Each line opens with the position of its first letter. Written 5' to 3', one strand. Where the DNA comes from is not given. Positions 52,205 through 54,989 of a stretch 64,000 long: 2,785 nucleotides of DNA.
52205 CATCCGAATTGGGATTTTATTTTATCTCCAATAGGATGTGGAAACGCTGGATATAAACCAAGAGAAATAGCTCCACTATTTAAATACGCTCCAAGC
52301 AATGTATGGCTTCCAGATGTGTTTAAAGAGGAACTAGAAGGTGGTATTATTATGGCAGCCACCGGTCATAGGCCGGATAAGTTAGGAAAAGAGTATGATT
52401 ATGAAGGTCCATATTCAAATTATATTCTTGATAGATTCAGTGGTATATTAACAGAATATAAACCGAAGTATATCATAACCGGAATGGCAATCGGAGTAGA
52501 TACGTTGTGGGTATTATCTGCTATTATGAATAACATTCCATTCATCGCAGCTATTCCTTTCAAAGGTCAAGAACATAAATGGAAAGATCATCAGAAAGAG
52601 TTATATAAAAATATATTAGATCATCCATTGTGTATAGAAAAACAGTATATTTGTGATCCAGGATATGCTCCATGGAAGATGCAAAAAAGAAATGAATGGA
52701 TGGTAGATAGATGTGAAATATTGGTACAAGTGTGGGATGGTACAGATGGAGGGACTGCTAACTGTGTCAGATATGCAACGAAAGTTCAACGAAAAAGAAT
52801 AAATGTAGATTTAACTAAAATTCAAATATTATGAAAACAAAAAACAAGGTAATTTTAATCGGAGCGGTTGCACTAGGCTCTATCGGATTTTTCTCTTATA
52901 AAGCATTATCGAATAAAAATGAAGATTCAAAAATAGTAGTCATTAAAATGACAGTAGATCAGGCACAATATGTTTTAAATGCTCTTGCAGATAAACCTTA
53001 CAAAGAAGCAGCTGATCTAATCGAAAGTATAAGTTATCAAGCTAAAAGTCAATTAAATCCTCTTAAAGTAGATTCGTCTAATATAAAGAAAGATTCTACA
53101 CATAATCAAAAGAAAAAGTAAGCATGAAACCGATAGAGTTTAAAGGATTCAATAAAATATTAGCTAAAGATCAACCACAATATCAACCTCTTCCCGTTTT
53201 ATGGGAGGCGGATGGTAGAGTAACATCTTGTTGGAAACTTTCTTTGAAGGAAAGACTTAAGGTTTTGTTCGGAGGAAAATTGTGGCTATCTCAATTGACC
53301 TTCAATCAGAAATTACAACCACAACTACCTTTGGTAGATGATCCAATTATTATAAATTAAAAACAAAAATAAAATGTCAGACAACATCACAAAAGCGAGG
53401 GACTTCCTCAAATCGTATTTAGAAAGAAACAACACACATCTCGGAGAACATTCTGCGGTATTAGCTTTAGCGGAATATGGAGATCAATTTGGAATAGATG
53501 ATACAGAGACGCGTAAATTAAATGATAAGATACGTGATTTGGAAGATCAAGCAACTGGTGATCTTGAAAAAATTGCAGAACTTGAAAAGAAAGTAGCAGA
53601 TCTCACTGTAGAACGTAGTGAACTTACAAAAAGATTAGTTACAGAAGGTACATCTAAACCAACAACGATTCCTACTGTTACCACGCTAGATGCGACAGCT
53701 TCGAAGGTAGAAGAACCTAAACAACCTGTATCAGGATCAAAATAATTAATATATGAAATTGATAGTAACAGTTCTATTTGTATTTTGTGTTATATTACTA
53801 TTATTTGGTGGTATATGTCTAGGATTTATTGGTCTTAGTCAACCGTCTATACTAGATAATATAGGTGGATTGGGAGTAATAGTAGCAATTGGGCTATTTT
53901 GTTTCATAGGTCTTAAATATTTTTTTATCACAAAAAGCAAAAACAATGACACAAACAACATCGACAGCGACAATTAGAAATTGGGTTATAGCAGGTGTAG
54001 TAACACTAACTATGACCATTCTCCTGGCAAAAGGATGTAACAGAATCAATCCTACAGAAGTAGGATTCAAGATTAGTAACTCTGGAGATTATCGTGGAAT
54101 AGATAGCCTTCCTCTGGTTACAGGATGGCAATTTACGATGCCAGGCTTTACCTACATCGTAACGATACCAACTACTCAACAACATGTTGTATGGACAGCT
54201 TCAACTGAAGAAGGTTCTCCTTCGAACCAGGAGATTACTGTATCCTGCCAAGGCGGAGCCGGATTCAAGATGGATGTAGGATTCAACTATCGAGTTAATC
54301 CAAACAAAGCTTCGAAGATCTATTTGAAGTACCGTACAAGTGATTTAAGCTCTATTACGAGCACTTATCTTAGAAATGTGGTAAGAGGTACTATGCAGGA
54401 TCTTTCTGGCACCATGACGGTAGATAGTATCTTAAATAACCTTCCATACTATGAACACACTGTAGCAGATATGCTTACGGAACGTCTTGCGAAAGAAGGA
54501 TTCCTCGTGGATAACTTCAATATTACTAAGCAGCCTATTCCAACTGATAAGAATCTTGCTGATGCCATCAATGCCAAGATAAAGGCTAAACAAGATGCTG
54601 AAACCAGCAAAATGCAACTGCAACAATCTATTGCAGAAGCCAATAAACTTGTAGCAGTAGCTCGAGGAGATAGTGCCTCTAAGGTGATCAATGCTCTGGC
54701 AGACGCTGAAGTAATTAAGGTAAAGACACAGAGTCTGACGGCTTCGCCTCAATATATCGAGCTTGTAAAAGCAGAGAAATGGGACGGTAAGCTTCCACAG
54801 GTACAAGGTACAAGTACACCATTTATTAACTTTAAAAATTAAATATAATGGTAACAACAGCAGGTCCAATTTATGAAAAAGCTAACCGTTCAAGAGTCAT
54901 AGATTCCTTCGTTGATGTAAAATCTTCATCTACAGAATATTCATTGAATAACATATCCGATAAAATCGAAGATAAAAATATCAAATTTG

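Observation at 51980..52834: Two-domain Rossmann-like (SLOG/DprA-like) protein in the early region: candidate nucleotide-signal processing or counter-defence factor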

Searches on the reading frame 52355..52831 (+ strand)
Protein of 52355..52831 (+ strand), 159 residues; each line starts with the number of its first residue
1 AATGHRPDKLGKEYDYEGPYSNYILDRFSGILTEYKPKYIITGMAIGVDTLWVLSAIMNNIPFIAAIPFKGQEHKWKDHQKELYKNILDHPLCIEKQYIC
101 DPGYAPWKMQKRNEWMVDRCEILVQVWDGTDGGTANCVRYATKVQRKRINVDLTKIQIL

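Call 4: search_protein_families(library=pfam, proteins=[window:52355-52831:+], max_evalue=1)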
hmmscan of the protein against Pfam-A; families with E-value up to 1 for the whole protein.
window:52355-52831:+ (159 aa): 2 families
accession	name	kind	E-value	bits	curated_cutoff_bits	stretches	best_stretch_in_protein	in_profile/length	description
PF06908.16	YpsA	-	3.1e-10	40.7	27.7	1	3-156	4-163/168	YspA SLOG family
PF02481.21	DNA_processg_A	-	1e-09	38.3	29.6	1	20-150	58-186/212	DNA recombination-mediator protein A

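Call 5: search_protein_families(library=phrogs, proteins=[window:52355-52831:+], max_evalue=0.01)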
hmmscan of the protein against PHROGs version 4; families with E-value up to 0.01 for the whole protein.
window:52355-52831:+ (159 aa): 2 families
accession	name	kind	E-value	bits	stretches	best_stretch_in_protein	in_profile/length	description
phrog_289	-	other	7.7e-13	49.1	1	32-153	51-140/500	GTP-binding domain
phrog_4299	-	unknown function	5.1e-08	33.4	1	39-156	148-264/322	-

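Call 6: search_protein_families(library=ncbifam, proteins=[window:52355-52831:+], max_evalue=1)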
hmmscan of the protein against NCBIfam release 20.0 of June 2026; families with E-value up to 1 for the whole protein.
window:52355-52831:+ (159 aa): 2 families
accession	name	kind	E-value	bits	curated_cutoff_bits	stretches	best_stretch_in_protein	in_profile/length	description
NF010181.0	PRK13660.1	equivalog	3.5e-06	27.1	165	1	37-151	43-161/182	hypothetical protein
TIGR00732.1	dprA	equivalog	0.0099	15.1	191.15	1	38-147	75-183/220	DNA-processing protein DprA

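Call 80: search_protein_families(library=padloc, proteins=[window:52355-52831:+], max_evalue=1)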
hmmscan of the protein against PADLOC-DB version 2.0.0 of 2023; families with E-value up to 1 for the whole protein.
window:52355-52831:+ (159 aa): 2 families
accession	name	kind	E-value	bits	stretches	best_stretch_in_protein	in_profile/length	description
PDLC03961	ShosA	-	1.8e-09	35.3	1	39-152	147-259/303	-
PDLC02997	ShosA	-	0.00016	19.1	1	40-147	163-269/327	-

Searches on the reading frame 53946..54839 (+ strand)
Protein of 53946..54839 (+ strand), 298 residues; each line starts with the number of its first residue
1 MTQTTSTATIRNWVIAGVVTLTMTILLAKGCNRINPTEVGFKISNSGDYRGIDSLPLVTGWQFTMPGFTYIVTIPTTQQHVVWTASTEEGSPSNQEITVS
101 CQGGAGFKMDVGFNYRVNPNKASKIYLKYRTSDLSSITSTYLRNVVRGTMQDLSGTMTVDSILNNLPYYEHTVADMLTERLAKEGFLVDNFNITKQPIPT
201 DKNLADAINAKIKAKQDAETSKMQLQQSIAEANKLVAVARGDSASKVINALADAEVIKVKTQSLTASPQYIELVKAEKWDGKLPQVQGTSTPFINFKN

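Call 4: search_protein_families(library=pfam, proteins=[window:53946-54839:+], max_evalue=1)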
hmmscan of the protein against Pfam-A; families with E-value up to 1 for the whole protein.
window:53946-54839:+ (298 aa): 2 families
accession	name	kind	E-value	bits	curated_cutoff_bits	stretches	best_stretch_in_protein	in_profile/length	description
PF01145.31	Band_7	-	5.1e-21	75.9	23.6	1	33-232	2-172/176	SPFH domain / Band 7 family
PF19258.4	KxYKxGKxW_sig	-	0.27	11.6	23.6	1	11-27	13-29/41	KxYKxGKxW signal peptide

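Call 80: search_protein_families(library=padloc, proteins=[window:53946-54839:+], max_evalue=1)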
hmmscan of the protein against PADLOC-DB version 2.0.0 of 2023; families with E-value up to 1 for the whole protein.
window:53946-54839:+ (298 aa): 0 families
